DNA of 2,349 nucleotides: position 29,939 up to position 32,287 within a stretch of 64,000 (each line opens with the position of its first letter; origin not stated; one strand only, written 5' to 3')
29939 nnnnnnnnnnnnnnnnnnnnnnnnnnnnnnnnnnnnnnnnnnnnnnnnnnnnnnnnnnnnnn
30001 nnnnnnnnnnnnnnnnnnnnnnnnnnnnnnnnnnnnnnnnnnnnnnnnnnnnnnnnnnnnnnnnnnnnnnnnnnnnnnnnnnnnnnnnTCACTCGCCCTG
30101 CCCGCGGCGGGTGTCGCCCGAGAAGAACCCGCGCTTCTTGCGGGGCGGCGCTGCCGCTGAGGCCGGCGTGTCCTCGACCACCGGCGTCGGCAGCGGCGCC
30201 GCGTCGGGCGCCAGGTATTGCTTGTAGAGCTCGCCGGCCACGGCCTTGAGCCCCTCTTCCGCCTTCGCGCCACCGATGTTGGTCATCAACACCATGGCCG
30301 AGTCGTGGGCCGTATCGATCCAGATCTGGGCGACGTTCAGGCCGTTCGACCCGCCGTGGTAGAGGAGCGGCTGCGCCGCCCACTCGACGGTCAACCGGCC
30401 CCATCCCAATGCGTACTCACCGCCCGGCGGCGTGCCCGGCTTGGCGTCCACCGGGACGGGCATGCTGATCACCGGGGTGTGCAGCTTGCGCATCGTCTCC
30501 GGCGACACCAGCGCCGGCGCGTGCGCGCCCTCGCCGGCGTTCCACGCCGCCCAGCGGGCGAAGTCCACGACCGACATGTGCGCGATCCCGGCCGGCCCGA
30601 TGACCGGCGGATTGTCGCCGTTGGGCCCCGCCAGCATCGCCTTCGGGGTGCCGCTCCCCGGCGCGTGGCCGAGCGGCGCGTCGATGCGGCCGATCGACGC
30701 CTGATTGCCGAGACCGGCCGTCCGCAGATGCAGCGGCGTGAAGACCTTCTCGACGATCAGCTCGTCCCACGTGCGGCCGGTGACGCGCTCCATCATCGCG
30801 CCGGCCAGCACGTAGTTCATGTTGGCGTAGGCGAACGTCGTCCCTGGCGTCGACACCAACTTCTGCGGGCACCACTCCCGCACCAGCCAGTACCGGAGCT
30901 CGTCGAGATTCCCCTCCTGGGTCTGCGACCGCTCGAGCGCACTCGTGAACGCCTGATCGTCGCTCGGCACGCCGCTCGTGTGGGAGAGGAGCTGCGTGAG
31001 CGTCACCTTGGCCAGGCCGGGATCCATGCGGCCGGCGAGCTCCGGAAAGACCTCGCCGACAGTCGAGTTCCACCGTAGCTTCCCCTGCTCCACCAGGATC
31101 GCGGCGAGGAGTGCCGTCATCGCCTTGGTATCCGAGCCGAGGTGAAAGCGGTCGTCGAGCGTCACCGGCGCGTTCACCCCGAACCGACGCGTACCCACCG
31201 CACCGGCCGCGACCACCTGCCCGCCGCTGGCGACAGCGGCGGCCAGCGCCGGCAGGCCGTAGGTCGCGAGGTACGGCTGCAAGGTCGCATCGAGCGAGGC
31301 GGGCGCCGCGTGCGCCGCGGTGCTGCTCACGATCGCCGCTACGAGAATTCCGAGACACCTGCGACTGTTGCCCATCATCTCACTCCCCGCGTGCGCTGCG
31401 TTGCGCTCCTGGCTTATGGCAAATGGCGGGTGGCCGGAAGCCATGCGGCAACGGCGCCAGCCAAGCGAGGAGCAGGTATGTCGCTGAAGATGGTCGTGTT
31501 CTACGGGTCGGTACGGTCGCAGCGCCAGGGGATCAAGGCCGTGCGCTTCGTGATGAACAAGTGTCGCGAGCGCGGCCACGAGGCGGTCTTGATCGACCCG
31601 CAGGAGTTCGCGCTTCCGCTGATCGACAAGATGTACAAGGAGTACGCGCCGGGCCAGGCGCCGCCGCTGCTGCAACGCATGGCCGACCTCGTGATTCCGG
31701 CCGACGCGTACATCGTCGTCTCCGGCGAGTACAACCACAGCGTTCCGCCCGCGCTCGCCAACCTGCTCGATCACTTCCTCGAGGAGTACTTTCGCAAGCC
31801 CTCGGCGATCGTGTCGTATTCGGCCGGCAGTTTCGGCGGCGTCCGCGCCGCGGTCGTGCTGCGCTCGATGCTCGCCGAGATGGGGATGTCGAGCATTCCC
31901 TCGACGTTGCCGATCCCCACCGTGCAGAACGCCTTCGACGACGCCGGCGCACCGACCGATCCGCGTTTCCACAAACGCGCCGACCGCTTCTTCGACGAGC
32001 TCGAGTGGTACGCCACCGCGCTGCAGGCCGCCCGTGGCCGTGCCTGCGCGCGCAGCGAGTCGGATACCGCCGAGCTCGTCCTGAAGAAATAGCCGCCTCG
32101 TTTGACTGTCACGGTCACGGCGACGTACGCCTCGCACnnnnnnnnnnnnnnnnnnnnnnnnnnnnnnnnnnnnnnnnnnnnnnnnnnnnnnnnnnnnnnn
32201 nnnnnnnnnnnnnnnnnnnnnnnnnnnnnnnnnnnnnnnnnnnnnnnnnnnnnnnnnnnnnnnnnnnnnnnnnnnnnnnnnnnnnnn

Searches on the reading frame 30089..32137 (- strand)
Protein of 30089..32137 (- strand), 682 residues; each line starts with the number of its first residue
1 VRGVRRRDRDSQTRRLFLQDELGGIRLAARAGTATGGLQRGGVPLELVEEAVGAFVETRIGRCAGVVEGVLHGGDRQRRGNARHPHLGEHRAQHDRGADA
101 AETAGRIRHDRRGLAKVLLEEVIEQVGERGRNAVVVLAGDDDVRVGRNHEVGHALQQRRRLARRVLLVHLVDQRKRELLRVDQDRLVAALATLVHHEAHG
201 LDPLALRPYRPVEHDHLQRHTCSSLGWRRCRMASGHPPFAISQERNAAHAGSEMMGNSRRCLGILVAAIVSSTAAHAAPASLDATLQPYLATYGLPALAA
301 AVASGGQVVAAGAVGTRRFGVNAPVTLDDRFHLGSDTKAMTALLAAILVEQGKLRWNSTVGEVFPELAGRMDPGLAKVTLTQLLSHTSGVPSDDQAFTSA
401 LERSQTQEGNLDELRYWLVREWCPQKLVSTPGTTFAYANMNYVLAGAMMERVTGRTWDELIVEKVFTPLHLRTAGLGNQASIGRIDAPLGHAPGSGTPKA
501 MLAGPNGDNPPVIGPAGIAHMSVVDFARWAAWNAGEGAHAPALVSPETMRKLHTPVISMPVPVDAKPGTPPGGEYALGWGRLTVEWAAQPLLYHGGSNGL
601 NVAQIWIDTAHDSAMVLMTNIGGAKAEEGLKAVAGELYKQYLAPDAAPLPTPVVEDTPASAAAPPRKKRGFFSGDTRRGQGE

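Call 72: search_protein_families(library=pfam, proteins=[window:30089-32137:-], max_evalue=0.00001)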
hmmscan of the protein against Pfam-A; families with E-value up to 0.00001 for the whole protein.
window:30089-32137:- (682 aa): 1 family
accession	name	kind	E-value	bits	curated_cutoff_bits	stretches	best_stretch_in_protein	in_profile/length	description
PF00144.29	Beta-lactamase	-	1.4e-49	169.5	27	1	282-624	1-313/329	Beta-lactamase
